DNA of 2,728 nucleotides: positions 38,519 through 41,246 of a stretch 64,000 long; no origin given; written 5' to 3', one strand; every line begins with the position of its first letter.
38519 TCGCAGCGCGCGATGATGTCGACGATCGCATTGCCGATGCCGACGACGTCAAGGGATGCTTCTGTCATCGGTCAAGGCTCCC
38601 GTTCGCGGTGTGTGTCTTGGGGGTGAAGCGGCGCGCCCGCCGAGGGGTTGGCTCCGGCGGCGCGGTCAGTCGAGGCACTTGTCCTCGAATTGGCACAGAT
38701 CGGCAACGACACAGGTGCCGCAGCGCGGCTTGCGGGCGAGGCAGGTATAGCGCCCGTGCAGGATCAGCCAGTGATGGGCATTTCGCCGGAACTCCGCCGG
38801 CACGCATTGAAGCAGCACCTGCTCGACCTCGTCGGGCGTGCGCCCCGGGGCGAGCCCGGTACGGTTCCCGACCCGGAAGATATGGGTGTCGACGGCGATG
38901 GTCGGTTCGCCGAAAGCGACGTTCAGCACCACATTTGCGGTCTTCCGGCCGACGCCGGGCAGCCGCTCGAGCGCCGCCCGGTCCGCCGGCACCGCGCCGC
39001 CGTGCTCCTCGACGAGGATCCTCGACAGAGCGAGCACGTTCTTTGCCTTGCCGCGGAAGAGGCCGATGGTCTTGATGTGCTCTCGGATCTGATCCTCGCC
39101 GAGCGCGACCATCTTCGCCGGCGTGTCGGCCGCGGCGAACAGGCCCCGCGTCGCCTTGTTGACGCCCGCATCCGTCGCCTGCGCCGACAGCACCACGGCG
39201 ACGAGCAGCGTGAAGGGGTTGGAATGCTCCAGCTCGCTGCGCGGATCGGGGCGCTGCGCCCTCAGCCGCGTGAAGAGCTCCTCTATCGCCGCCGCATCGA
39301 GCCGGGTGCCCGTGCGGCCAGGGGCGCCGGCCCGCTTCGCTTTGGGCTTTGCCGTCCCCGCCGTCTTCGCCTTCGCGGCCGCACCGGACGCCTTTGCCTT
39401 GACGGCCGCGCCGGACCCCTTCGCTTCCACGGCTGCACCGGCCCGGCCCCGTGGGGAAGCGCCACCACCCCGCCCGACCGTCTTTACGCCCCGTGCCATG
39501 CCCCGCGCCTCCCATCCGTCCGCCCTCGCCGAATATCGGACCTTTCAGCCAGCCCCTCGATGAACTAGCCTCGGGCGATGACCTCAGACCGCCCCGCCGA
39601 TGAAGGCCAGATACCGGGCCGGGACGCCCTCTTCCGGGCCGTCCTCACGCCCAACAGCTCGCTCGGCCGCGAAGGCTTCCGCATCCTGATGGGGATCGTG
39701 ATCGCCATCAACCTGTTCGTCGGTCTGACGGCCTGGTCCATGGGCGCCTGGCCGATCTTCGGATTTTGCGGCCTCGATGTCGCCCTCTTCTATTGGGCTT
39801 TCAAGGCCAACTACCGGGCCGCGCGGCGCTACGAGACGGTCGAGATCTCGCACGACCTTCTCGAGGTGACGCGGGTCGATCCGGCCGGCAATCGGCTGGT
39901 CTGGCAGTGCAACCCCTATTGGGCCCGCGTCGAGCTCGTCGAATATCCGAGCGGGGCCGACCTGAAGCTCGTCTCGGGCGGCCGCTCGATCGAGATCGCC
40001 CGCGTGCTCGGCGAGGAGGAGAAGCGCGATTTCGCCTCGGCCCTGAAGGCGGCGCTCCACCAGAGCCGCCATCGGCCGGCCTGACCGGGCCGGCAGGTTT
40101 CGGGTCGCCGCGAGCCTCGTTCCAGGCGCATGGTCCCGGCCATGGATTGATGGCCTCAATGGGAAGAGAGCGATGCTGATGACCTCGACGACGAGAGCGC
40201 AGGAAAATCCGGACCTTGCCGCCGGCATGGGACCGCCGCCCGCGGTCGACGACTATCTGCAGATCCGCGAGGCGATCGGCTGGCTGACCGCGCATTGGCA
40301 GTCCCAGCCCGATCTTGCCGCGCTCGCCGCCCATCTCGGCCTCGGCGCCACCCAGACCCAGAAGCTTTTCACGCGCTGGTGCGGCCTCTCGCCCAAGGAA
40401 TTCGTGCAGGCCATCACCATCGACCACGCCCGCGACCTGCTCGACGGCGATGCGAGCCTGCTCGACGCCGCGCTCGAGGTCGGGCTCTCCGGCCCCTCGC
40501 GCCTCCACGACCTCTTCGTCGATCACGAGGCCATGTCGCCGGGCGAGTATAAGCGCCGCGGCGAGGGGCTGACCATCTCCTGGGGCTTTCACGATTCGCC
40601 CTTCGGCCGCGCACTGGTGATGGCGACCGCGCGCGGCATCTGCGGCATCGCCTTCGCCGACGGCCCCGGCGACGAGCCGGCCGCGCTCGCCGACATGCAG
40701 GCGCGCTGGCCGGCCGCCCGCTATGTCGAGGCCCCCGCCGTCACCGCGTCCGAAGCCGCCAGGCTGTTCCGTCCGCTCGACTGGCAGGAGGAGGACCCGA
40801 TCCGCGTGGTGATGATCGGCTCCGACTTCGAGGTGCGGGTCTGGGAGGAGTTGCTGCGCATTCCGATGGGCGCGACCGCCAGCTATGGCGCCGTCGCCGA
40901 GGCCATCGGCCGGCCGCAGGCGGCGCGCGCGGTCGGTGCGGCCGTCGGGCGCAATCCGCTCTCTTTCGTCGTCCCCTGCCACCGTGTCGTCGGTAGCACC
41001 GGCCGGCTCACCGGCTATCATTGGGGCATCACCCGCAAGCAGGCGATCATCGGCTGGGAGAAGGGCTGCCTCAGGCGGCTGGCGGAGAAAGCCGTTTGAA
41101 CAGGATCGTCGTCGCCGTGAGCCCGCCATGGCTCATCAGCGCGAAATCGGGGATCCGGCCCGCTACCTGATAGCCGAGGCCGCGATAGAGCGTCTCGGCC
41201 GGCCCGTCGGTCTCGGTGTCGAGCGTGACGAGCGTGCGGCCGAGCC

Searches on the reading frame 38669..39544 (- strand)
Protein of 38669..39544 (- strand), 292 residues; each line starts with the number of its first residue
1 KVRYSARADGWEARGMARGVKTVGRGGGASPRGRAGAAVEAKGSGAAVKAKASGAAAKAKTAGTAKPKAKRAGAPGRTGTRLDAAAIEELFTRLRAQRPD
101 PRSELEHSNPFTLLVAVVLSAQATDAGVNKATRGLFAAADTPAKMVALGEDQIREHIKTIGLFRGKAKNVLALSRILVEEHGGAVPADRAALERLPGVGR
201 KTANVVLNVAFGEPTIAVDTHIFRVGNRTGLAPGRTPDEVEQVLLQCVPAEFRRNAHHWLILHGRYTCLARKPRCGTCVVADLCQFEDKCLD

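Call 62: search_protein_families(library=pfam, proteins=[window:38669-39544:-], max_evalue=0.00001)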
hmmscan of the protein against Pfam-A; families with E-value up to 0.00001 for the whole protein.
window:38669-39544:- (292 aa): 3 families
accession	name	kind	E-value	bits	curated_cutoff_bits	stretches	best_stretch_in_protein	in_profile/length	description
PF00730.31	HhH-GPD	-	2.9e-20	73.1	26.2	1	115-248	1-106/108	HhH-GPD superfamily base excision DNA repair protein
PF00633.29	HHH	-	8.4e-08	32.1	24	1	181-208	2-29/30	Helix-hairpin-helix motif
PF10576.14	EndIII_4Fe-2S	-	2.2e-06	28.2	20.5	1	268-284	1-17/17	Iron-sulfur binding domain of endonuclease III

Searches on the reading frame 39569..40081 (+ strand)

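Call 62: search_protein_families(library=pfam, proteins=[window:39569-40081:+], max_evalue=0.00001)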
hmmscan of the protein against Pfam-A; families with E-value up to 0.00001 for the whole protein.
window:39569-40081:+ (171 aa): 1 family
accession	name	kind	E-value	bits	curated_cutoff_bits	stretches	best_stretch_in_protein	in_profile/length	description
PF10003.15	DUF2244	-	2.3e-45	154.2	27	1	26-163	1-138/138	Integral membrane protein (DUF2244)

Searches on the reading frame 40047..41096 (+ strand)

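Call 62: search_protein_families(library=pfam, proteins=[window:40047-41096:+], max_evalue=0.00001)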
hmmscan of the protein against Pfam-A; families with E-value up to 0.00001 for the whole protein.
window:40047-41096:+ (350 aa): 2 families
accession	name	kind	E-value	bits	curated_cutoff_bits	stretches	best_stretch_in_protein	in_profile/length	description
PF01035.26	DNA_binding_1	-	4.4e-32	110.2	27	1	260-339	1-80/81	6-O-methylguanine DNA methyltransferase, DNA binding domain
PF12833.13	HTH_18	-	2.1e-17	63.6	33.6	1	93-171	1-80/80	Helix-turn-helix domain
